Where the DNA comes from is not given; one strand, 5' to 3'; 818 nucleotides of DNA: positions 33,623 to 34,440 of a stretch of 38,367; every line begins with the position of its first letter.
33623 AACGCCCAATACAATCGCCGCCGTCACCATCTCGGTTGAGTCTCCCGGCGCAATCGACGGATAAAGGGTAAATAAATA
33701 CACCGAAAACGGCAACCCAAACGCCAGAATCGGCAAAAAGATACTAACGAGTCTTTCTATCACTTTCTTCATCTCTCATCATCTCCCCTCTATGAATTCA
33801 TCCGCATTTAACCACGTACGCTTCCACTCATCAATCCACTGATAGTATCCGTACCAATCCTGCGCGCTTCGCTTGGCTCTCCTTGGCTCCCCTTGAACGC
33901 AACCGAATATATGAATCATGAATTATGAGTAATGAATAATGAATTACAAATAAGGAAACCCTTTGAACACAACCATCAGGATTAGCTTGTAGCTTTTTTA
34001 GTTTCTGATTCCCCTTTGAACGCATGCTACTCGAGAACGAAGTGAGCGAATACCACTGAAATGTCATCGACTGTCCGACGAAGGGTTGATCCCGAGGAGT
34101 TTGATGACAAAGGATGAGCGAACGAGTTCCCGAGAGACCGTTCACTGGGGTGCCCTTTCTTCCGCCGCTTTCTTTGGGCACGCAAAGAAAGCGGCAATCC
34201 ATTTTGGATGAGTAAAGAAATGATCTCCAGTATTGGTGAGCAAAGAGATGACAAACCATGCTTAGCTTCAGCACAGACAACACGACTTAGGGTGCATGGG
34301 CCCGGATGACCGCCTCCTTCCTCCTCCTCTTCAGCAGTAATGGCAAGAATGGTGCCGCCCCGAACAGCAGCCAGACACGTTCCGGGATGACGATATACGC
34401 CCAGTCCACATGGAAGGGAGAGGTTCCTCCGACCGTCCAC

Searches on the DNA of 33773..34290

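Call 75: search_rna_families(source=window, start=33773, end=34290, threshold=evalue, max_evalue=10)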
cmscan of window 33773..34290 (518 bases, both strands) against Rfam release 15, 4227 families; matches with E-value up to 10: 6.
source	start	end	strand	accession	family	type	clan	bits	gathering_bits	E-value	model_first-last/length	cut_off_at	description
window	33935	34013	+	RF02406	snoR120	Gene; snRNA; snoRNA; CD-box;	-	18.6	55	3.7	1-74/74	no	Small nucleolar RNA snoR120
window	34137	34235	+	RF00428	SNORA38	Gene; snRNA; snoRNA; HACA-box;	-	17.9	60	0.34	1-131/131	no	Small nucleolar RNA SNORA38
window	33921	34003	+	RF00152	SNORD79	Gene; snRNA; snoRNA; CD-box;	CL00069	17.9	47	4.5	1-83/83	no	Small nucleolar RNA SNORD79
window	33867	33941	-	RF00157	SNORD39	Gene; snRNA; snoRNA; CD-box;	CL00057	12.9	35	9.4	1-80/80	no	Small nucleolar RNA SNORD55/SNORD39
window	33773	33786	-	RF01124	sR36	Gene; snRNA; snoRNA; CD-box;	-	10.2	55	5.9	1-14/55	3'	Small nucleolar RNA sR36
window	33773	33786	-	RF01152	sR1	Gene; snRNA; snoRNA; CD-box;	-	9.6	45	6.8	1-14/57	3'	Small nucleolar RNA sR1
